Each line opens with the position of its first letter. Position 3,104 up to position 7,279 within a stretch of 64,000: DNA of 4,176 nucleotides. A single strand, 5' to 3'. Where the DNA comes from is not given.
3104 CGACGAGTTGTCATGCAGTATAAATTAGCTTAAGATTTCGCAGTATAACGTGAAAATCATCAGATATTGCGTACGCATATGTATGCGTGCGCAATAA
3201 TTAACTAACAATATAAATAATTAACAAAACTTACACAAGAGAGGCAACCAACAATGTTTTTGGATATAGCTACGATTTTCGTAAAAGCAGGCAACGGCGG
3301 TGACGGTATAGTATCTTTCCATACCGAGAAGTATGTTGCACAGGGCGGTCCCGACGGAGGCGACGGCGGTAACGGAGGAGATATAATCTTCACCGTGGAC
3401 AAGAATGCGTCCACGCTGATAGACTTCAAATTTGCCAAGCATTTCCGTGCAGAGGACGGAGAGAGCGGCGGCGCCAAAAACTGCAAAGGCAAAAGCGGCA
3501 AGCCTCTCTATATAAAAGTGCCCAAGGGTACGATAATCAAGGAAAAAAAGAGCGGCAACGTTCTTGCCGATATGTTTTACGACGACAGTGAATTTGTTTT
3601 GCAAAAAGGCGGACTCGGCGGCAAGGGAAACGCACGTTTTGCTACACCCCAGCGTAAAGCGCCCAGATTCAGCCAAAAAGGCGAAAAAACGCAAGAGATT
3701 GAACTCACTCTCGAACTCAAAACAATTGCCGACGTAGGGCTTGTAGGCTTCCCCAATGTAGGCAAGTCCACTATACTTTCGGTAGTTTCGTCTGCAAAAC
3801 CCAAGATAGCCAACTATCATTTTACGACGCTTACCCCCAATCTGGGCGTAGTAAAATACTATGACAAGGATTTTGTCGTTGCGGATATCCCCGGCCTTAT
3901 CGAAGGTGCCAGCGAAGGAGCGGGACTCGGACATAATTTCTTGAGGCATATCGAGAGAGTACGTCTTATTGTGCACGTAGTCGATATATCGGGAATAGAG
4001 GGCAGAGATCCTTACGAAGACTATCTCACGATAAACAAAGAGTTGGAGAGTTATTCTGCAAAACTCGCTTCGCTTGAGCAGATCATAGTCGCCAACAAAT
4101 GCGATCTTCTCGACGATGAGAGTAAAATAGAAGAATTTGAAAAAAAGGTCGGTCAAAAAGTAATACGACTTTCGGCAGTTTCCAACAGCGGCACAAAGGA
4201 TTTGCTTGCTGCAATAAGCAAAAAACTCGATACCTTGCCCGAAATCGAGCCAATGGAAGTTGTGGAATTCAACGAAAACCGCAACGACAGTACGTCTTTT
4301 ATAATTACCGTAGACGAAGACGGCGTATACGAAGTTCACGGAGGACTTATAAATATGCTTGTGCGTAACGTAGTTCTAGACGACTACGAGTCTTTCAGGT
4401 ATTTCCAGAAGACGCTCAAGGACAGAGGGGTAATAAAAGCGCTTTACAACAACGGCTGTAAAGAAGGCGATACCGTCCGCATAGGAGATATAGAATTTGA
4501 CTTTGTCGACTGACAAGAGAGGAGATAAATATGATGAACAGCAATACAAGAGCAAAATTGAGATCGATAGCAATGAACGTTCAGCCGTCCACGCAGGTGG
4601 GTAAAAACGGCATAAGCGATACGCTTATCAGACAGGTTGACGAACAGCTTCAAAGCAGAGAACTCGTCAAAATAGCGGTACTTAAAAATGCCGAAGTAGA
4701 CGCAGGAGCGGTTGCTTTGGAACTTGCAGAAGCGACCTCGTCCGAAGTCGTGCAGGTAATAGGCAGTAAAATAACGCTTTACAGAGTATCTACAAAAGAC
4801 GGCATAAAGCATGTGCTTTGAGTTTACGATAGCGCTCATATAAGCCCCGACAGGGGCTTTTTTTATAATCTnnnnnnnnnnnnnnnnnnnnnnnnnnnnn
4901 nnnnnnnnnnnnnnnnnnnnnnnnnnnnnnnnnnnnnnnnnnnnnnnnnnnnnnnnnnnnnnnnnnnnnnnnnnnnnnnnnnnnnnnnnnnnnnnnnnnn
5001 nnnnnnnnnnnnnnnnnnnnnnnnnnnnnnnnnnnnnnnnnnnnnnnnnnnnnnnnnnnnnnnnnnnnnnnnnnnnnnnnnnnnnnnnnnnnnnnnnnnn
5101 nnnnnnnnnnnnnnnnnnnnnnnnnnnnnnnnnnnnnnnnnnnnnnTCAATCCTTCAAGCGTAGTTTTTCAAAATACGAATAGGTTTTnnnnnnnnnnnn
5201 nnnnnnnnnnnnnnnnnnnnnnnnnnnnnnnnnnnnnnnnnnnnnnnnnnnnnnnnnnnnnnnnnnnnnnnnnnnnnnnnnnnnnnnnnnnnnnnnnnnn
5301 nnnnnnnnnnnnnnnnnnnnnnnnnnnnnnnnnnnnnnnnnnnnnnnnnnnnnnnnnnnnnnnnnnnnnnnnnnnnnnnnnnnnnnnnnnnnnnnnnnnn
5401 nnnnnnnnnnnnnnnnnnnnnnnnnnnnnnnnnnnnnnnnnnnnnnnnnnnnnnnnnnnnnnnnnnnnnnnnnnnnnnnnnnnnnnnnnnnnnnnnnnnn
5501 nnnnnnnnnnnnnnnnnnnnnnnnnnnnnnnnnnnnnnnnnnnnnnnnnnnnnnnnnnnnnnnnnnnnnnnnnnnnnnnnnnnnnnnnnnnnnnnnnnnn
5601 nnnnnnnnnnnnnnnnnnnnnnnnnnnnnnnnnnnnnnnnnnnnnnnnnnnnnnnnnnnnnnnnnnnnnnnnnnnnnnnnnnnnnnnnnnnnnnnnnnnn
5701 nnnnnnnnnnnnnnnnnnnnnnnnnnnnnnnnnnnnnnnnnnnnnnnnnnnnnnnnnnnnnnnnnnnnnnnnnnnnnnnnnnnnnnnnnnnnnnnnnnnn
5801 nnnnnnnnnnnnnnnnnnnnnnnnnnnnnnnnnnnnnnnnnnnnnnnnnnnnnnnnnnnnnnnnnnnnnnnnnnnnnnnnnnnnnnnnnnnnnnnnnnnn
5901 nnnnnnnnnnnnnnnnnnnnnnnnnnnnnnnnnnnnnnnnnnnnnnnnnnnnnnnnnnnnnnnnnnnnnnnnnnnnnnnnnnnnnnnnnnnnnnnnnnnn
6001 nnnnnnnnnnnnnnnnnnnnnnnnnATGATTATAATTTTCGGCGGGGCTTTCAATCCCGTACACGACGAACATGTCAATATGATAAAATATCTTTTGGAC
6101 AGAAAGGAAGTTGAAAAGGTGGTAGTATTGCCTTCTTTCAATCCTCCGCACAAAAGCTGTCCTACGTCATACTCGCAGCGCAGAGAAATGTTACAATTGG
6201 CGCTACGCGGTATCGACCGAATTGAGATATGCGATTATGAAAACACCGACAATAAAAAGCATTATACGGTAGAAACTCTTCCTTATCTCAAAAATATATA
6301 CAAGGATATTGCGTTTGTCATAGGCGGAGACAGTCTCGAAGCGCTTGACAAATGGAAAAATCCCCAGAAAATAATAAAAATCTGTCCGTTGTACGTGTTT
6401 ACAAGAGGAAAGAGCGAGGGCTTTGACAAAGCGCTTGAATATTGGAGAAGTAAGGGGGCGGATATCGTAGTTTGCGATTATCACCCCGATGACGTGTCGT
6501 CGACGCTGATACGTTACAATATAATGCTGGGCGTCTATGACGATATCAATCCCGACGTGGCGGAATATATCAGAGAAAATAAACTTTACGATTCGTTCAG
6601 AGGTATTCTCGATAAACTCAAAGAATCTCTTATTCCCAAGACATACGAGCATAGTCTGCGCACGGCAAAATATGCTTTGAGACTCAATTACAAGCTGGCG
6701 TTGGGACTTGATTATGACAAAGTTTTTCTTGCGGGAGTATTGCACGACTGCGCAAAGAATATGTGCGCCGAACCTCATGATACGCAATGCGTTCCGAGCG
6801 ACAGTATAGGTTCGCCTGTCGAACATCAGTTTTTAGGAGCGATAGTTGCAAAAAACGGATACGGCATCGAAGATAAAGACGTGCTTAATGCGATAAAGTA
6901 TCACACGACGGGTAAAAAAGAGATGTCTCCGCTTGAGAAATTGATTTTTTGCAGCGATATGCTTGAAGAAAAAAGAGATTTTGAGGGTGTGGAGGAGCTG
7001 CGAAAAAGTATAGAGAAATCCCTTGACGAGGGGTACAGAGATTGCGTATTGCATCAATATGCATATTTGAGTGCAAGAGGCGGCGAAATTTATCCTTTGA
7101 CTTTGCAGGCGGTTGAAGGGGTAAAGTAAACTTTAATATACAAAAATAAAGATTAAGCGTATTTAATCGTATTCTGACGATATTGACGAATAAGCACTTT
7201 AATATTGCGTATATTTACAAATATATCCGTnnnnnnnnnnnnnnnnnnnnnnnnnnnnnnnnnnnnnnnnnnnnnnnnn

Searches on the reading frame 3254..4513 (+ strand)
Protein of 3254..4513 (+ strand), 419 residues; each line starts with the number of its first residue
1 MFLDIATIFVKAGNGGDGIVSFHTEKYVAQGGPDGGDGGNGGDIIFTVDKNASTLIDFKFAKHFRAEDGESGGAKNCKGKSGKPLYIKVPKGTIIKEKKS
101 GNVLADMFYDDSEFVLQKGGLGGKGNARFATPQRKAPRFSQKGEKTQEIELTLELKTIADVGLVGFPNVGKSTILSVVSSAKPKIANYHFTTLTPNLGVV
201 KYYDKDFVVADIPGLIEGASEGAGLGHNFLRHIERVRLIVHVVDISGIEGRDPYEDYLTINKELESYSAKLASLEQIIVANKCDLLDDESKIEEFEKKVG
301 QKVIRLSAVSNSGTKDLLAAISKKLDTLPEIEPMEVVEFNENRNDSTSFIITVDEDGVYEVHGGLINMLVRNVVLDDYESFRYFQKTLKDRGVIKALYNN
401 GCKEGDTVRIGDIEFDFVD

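Call 12: search_protein_families(library=pfam, proteins=[window:3254-4513:+], max_evalue=0.00001)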
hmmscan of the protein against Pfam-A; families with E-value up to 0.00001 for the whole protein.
window:3254-4513:+ (419 aa): 4 families
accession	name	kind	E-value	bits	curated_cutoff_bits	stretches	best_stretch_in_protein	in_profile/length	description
PF01018.28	GTP1_OBG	-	4.7e-58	195.7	27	1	4-157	2-155/155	GTP1/OBG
PF01926.29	MMR_HSR1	-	1.3e-25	90.2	21.9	1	160-282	1-113/113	50S ribosome-binding GTPase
PF09269.16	DUF1967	-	2.4e-21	76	27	1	350-417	2-70/70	Domain of unknown function (DUF1967)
PF02421.24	FeoB_N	-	1.6e-14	54.1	27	1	161-321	3-156/156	Ferrous iron transport protein B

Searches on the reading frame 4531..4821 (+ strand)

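Call 12: search_protein_families(library=pfam, proteins=[window:4531-4821:+], max_evalue=0.00001)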
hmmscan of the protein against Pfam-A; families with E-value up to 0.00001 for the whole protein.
window:4531-4821:+ (96 aa): 1 family
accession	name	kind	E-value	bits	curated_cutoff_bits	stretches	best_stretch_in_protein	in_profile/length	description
PF01985.26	CRS1_YhbY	-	4.9e-26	91.3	27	1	2-85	1-84/84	CRS1 / YhbY (CRM) domain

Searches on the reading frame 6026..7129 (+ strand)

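Call 12: search_protein_families(library=pfam, proteins=[window:6026-7129:+], max_evalue=0.00001)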
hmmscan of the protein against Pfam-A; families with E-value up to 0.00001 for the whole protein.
window:6026-7129:+ (367 aa): 2 families
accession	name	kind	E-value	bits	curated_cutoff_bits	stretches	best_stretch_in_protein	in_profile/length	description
PF01467.32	CTP_transf_like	-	4.5e-18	66.2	21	1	4-163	1-131/133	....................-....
PF01966.28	HD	-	3.7e-10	40.5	22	1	206-312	1-112/116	HD domain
